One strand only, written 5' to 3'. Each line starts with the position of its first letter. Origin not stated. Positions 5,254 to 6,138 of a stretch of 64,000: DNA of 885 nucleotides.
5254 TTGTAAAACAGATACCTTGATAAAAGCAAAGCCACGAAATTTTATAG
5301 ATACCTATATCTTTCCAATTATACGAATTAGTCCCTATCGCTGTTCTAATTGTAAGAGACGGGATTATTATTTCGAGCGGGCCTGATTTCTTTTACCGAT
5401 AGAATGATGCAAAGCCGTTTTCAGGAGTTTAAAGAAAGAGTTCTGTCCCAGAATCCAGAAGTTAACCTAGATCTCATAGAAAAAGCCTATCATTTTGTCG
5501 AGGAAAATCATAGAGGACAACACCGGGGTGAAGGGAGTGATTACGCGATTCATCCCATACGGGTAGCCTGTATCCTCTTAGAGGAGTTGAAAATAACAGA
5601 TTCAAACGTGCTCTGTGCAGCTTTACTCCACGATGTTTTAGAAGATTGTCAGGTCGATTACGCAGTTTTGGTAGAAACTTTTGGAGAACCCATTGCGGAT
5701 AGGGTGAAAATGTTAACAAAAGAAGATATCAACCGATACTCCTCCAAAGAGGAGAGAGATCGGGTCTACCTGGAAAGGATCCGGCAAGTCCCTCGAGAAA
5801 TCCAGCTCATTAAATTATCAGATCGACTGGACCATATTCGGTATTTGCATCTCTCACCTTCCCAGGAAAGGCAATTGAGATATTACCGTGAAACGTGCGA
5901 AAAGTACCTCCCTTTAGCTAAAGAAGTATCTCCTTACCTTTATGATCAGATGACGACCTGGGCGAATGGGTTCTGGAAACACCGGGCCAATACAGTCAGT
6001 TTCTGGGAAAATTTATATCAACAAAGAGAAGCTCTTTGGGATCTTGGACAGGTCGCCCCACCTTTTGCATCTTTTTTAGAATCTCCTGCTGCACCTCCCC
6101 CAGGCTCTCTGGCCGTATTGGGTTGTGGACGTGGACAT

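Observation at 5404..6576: Small-alarmone-hydrolase-like HD domain fused to a TPMT-type methyltransferase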

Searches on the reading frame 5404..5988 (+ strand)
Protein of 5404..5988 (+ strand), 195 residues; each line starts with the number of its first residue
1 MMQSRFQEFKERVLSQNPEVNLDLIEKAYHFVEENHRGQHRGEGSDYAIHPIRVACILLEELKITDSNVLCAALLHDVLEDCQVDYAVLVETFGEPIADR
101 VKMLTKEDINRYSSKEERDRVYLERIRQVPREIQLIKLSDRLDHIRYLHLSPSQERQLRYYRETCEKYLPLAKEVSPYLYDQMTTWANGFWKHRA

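Call 18: search_solved_structures(query=window:5404-5988:+, max_evalue=0.01, show_alignments=5)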
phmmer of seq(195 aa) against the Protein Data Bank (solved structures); distinct sequences matched with E-value up to 0.01: 23.
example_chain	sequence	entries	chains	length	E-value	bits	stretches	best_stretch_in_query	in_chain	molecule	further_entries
7oiw_A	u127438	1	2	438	3e-22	82.8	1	23-174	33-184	GTP pyrophosphokinase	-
8acu_A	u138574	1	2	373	4.4e-22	82.3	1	19-174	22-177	GTP pyrophosphokinase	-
6yxa_A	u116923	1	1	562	6.9e-22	81.6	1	19-174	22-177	GTP pyrophosphokinase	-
5xnx_A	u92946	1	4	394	8.2e-20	74.9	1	18-174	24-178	Bifunctional (p)ppGpp synthase/hydrolase RelA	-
7ohg_A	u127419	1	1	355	7.7e-19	71.7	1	25-174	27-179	Guanosine-3',5'-bis(Diphosphate) 3'-pyrophosphohydrolase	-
6s2t_A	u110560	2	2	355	7.7e-19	71.7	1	25-174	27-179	(P)ppGpp synthetase I, SpoT/RelA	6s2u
6s2v_A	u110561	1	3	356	7.8e-19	71.7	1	25-174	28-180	(P)ppGpp synthetase I, SpoT/RelA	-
8fr8_I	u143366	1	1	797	4.8e-18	69.1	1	18-174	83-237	GTP pyrophosphokinase RelA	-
9s6k_B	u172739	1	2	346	1.7e-17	67.3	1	21-173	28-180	GTP pyrophosphokinase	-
7qps_A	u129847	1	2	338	1.2e-16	64.5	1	23-175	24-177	ACT domain protein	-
7qpr_A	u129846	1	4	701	4.4e-16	62.7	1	24-175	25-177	ACT domain protein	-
3nqw_A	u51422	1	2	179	1.5e-15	60.9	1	32-160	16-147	CG11900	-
1vj7_A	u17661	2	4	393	4.3e-15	59.5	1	19-174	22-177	Bifunctional RELA/SPOT | Bifunctional (p)ppGpp synthase/hydrolase RelA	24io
3nr1_A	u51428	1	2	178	6.8e-13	52.3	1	26-151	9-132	HD domain-containing protein 3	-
5vxa_A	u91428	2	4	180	5.6e-12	49.3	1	25-151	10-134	Guanosine-3',5'-bis(diphosphate) 3'-pyrophosphohydrolase MESH1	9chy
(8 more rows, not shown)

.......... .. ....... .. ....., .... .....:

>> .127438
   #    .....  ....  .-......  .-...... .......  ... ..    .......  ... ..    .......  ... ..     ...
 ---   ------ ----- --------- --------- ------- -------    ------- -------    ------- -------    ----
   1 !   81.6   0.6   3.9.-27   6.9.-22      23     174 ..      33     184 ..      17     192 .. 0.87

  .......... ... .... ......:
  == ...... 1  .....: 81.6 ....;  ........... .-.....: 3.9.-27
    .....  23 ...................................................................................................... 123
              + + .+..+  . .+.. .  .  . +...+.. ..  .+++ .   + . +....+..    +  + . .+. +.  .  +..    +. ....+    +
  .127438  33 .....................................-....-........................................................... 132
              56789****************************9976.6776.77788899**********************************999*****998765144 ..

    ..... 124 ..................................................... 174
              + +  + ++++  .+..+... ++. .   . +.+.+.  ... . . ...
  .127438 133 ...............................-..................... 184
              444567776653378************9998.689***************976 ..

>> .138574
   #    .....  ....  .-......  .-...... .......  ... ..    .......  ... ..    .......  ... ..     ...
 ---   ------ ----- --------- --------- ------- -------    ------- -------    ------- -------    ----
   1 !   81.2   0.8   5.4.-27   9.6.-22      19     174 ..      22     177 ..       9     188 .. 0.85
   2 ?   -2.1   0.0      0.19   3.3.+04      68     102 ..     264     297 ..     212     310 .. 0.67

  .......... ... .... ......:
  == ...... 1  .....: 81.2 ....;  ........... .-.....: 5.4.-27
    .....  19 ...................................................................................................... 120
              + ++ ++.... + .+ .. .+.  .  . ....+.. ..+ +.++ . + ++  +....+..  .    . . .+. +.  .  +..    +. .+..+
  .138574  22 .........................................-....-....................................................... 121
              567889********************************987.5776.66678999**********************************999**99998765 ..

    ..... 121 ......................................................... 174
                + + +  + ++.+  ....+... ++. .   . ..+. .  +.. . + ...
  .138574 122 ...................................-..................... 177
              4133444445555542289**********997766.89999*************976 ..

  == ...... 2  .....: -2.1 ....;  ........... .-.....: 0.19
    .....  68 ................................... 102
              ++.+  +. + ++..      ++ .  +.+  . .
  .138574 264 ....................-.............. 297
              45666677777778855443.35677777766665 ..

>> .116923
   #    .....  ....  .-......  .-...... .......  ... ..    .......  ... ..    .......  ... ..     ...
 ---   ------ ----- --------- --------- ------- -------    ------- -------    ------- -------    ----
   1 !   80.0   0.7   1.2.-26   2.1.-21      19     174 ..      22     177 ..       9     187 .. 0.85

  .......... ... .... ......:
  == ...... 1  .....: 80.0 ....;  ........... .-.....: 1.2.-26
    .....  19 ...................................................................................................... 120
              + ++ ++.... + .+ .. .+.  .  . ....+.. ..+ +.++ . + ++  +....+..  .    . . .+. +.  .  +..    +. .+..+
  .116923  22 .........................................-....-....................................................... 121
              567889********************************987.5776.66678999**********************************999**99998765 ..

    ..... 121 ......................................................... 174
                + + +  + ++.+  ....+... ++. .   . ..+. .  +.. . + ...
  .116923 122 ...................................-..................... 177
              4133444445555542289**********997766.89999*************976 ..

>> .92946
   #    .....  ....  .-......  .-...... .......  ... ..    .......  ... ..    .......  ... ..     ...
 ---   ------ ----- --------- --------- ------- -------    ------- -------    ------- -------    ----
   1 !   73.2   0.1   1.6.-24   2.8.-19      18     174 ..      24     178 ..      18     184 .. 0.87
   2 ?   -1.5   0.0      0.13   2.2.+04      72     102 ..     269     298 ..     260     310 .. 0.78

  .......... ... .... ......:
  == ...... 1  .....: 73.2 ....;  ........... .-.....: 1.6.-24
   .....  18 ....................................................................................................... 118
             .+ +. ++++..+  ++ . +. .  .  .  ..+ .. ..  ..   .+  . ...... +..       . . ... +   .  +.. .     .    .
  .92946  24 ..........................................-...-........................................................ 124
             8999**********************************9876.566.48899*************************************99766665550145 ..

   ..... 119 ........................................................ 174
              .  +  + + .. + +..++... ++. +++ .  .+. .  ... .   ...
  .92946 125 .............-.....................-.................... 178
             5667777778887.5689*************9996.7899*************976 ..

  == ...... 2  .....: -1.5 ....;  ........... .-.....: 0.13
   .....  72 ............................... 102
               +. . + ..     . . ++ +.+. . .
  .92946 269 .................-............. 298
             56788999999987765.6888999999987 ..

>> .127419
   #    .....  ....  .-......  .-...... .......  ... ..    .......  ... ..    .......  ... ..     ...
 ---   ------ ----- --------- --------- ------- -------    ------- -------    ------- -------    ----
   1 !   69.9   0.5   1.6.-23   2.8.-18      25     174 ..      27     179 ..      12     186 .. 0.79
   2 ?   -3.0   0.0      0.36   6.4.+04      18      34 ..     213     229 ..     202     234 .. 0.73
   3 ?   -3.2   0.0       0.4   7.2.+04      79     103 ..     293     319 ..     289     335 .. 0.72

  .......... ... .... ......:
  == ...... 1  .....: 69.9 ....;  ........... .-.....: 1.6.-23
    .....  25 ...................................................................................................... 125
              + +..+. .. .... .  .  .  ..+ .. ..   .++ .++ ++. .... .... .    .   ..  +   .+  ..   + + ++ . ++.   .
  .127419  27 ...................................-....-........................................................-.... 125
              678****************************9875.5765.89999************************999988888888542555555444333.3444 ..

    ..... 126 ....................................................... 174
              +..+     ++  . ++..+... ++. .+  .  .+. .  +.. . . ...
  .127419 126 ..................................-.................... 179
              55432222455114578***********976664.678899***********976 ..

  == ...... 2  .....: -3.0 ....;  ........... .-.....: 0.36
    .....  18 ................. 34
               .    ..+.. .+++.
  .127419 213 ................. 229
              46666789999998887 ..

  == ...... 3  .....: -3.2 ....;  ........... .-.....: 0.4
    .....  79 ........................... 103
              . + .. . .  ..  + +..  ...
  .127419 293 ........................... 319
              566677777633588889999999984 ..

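Call 35: find_homologous_proteins(query=window:5404-5988:+, max_evalue=0.00001)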
Query seq(195 aa) (195 aa): 41 proteins with E <= 0.00001 among 99 candidates.
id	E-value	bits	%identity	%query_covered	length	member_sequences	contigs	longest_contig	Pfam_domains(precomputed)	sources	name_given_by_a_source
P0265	5.3e-31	126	43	91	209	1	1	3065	PF13328.13,PF01966.29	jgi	-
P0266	2.2e-29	121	48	71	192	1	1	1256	PF13328.13,PF01966.29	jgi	jgi:(p)ppGpp synthase/HD superfamily hydrolase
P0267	3.8e-28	117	41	81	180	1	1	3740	PF13328.13,PF01966.29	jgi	jgi:guanosine-3',5'-bis(diphosphate) 3'-pyrophosphohydrolase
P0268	6.4e-28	116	45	82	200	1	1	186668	PF13328.13,PF01966.29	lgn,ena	-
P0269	8.8e-28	116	46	73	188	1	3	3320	PF13328.13,PF01966.29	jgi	-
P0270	1.6e-26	112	44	73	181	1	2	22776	PF13328.13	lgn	-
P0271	1.8e-26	111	45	73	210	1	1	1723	PF13328.13,PF01966.29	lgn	-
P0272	8.1e-26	109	45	73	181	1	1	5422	PF13328.13,PF01966.29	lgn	-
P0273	3.8e-25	107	43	73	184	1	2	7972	PF13328.13,PF01966.29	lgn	-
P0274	1.6e-23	102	41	78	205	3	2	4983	PF13328.13,PF01966.29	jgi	jgi:(p)ppGpp synthase/HD superfamily hydrolase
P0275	1.9e-23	101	44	79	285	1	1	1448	PF04607.24,PF13328.13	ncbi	ncbi:MAG: HD domain-containing protein, partial [Acidobacteriota bacterium]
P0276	2.4e-22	98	40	82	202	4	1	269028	PF13328.13,PF01966.29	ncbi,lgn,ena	-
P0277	2.9e-22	98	40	78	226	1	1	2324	PF13328.13,PF01966.29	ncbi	-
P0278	2.1e-20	92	38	83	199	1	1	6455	PF13328.13,PF01966.29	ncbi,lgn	-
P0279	4.5e-18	84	37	80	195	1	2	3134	PF13328.13,PF01966.29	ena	-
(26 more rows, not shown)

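Call 38: find_encoding_contigs(protein=P0268, flank=6000, max_places=2)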
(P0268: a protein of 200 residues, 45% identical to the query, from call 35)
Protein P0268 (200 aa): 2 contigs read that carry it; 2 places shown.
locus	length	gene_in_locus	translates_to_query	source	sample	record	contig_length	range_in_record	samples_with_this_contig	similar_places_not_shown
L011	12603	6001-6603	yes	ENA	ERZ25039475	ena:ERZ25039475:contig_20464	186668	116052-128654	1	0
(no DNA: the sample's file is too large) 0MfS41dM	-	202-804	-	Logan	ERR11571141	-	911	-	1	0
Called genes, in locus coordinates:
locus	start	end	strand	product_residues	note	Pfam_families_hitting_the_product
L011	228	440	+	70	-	-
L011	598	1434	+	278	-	PF13191:AAA_16 (weak)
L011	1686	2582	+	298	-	-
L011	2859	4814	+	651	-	PF01637:ATPase_2 (weak), PF13174:TPR_6 (faint), PF13181:TPR_8 (faint), PF07719:TPR_2 (faint), PF25872:HTH_77 (weak), PF13424:TPR_12, PF13176:TPR_7 (weak), PF13424:TPR_12 (weak), +3 more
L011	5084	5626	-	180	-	PF01553:Acyltransferase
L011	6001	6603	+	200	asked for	PF13328:HD_4, PF01966:HD (faint)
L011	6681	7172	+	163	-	PF27226:AF_1845 (weak)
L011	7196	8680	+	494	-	PF00221:Lyase_aromatic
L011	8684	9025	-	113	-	PF18902:DUF5658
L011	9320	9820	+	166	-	-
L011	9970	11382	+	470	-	PF00278:Orn_DAP_Arg_deC, PF02784:Orn_Arg_deC_N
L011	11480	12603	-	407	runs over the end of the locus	PF01244:Peptidase_M19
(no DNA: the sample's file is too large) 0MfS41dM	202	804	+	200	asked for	PF13328:HD_4, PF01966:HD (faint)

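Call 39: find_encoding_contigs(protein=P0270, flank=6000, max_places=2)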
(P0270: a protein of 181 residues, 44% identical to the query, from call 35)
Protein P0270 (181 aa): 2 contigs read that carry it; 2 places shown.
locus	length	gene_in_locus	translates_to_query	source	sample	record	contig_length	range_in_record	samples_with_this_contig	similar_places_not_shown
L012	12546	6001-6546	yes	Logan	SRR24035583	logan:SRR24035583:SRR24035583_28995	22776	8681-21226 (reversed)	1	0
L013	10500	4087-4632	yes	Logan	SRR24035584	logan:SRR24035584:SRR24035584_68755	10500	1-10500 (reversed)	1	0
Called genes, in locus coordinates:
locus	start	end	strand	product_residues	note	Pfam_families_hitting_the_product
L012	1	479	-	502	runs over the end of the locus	PF00154:RecA_N (weak), PF03796:DnaB_C (faint), PF05625:PAXNEB (faint), PF06745:ATPase, PF08423:Rad51 (faint), PF13481:AAA_25 (weak), PF13481:AAA_25, PF06745:ATPase, +13 more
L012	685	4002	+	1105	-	PF25460:Beta-prop_Aladin, PF23381:Beta-prop_IFT122_1st, PF23409:Beta-prop_EML, PF23414:Beta-prop_EML_2, PF24807:WD40_CDC20-Fz, PF24814:WD40_Prp19, PF24817:WD40_WDHD1_1st, PF25173:Beta-prop_WDR3_1st, +92 more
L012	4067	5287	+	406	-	PF00291:PALP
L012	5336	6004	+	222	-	PF00702:Hydrolase, PF12710:HAD (weak), PF13419:HAD_2, PF13242:Hydrolase_like (weak)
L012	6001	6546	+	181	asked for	PF13328:HD_4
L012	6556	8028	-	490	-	PF07394:DUF1501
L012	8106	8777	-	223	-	-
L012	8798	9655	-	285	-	PF19420:DDAH_eukar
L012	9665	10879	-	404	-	PF04455:Saccharop_dh_N, PF21571:ArgZ-like_C_1st, PF21570:ArgZ-like_C_2nd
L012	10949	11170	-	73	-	-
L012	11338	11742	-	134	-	-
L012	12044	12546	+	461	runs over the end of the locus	PF13692:Glyco_trans_1_4 (faint), PF13439:Glyco_transf_4 (weak), PF00534:Glycos_transf_1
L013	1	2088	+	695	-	?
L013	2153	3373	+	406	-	PF00291:PALP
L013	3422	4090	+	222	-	PF00702:Hydrolase, PF12710:HAD (weak), PF13419:HAD_2, PF13242:Hydrolase_like (weak)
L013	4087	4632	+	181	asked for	PF13328:HD_4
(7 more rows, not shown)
